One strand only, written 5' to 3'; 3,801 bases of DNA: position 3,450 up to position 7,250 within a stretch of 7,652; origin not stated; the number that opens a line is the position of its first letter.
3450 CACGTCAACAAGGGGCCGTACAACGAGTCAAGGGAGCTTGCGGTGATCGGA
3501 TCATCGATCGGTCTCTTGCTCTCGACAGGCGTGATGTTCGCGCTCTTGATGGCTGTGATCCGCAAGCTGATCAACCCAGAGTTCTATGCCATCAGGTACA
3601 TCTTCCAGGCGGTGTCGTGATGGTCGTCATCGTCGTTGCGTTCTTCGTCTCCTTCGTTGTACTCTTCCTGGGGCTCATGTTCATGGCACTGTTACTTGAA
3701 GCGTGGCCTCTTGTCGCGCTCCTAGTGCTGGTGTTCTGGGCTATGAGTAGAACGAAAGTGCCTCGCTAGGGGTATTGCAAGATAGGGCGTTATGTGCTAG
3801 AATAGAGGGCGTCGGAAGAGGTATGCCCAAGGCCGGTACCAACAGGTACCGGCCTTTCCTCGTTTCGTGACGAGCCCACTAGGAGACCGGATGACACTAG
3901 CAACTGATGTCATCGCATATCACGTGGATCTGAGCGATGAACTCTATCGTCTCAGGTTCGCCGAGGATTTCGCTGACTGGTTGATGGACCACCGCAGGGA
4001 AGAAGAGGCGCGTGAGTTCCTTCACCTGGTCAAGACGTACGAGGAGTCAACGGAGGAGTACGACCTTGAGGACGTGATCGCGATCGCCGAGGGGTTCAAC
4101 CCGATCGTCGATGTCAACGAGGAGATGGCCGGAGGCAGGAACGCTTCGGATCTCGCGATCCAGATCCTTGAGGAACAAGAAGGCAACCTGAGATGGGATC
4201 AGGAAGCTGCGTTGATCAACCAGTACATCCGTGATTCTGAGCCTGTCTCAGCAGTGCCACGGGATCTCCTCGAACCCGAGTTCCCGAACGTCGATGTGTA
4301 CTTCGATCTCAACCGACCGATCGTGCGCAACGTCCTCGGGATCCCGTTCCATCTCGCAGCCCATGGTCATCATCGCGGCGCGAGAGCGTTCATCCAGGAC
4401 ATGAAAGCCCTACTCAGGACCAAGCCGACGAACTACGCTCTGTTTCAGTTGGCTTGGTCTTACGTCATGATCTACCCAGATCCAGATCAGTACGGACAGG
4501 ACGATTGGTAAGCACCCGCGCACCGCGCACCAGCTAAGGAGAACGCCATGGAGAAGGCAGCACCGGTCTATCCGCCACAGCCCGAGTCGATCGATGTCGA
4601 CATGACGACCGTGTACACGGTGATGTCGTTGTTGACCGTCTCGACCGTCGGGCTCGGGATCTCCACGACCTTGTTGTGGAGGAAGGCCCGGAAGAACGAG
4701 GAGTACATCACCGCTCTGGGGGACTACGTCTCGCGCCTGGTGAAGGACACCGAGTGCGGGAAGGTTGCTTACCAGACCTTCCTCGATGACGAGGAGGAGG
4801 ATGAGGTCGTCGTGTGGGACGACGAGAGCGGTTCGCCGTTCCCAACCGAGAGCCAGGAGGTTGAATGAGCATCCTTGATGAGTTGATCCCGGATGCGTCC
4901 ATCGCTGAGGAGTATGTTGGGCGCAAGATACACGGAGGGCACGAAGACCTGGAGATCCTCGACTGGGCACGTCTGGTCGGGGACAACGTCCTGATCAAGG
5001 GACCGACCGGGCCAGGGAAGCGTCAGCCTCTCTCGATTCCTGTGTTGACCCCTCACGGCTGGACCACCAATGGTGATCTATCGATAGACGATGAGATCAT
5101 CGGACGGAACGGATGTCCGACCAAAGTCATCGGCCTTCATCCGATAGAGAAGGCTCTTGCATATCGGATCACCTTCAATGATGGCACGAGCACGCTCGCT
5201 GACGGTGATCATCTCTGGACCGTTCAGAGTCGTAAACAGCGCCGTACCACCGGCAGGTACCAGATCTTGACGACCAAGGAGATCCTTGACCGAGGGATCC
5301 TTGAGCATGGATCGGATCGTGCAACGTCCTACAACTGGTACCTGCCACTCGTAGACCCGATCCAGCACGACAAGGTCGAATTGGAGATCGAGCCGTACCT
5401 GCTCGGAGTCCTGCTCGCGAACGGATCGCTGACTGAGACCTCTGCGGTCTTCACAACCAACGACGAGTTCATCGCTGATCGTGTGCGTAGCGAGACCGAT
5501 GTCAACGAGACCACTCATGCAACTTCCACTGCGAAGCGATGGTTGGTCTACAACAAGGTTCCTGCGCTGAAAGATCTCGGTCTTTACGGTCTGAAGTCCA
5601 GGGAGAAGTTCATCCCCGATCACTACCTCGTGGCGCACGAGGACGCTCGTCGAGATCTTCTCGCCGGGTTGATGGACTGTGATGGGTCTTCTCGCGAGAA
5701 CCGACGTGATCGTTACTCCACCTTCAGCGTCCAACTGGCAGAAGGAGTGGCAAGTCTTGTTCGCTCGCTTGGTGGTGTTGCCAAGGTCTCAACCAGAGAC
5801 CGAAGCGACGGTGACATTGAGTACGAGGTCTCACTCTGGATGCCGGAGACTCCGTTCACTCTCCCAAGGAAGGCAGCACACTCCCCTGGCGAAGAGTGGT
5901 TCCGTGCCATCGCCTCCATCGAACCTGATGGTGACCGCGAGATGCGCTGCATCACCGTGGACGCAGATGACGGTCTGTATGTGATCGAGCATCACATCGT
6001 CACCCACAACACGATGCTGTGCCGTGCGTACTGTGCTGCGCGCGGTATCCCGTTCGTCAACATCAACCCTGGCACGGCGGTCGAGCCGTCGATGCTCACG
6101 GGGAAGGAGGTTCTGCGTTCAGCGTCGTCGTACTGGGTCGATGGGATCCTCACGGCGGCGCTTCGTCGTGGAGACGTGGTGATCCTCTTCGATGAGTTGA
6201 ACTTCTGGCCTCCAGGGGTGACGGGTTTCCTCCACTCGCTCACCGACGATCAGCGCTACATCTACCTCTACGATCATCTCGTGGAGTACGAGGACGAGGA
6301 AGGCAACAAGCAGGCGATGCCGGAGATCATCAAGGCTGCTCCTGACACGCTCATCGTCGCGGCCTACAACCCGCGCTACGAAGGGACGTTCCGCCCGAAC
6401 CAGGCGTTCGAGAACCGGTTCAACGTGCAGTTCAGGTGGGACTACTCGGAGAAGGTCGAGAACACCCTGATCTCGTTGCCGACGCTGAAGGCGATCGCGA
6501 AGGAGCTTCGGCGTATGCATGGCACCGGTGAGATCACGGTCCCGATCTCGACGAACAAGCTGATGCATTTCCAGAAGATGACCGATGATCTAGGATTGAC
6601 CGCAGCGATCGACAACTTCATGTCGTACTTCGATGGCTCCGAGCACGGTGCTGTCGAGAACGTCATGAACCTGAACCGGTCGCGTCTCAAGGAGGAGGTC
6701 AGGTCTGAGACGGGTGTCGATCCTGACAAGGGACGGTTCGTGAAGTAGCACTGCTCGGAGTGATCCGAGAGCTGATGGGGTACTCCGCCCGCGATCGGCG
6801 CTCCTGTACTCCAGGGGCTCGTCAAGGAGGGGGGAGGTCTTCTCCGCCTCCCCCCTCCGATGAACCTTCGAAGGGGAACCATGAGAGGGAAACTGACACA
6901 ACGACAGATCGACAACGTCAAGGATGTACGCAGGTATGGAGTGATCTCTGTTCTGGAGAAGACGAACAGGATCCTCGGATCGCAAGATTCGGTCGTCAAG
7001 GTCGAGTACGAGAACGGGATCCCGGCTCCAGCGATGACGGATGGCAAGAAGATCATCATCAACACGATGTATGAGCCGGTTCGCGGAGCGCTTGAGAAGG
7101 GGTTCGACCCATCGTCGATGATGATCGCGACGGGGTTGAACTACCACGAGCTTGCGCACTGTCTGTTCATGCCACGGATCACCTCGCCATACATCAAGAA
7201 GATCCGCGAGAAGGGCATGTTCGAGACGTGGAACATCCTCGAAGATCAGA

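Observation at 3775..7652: Promoter-gated cassette: acidic protein, single-pass membrane protein, MoxR-like ATPase and HExxH partner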

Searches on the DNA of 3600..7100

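Call 83: search_rna_families(source=window, start=3600, end=7100, threshold=evalue, max_evalue=10, show_alignments=4)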
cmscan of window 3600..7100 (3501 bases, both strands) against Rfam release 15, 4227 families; matches with E-value up to 10: 6.
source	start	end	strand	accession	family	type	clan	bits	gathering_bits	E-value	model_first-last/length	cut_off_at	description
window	3829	3856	-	RF02346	ar35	Gene; sRNA;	-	19.4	45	1.2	110-137/144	no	Alphaproteobacterial sRNA ar35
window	6726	6863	+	RF02354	BjrC80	Gene; sRNA;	-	19.3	80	1.2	1-162/162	no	Bradyrhizobiaceae sRNA BjrC80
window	3829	3856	+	RF02346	ar35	Gene; sRNA;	-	19.3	45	1.3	110-137/144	no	Alphaproteobacterial sRNA ar35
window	3829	3856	-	RF00506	Thr_leader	Cis-reg; leader;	-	18.8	55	3.3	84-112/118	no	Threonine operon leader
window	6820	6864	-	RF01918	mir-1249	Gene; miRNA;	-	16.9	83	6.6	1-75/75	no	mir-1249 microRNA precursor family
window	6791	6862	+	RF02791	CcsR1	Gene; sRNA;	-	13.8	65.3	8.2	1-83/83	no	Conserved CCUCCUCCC motif stress-induced RNA 1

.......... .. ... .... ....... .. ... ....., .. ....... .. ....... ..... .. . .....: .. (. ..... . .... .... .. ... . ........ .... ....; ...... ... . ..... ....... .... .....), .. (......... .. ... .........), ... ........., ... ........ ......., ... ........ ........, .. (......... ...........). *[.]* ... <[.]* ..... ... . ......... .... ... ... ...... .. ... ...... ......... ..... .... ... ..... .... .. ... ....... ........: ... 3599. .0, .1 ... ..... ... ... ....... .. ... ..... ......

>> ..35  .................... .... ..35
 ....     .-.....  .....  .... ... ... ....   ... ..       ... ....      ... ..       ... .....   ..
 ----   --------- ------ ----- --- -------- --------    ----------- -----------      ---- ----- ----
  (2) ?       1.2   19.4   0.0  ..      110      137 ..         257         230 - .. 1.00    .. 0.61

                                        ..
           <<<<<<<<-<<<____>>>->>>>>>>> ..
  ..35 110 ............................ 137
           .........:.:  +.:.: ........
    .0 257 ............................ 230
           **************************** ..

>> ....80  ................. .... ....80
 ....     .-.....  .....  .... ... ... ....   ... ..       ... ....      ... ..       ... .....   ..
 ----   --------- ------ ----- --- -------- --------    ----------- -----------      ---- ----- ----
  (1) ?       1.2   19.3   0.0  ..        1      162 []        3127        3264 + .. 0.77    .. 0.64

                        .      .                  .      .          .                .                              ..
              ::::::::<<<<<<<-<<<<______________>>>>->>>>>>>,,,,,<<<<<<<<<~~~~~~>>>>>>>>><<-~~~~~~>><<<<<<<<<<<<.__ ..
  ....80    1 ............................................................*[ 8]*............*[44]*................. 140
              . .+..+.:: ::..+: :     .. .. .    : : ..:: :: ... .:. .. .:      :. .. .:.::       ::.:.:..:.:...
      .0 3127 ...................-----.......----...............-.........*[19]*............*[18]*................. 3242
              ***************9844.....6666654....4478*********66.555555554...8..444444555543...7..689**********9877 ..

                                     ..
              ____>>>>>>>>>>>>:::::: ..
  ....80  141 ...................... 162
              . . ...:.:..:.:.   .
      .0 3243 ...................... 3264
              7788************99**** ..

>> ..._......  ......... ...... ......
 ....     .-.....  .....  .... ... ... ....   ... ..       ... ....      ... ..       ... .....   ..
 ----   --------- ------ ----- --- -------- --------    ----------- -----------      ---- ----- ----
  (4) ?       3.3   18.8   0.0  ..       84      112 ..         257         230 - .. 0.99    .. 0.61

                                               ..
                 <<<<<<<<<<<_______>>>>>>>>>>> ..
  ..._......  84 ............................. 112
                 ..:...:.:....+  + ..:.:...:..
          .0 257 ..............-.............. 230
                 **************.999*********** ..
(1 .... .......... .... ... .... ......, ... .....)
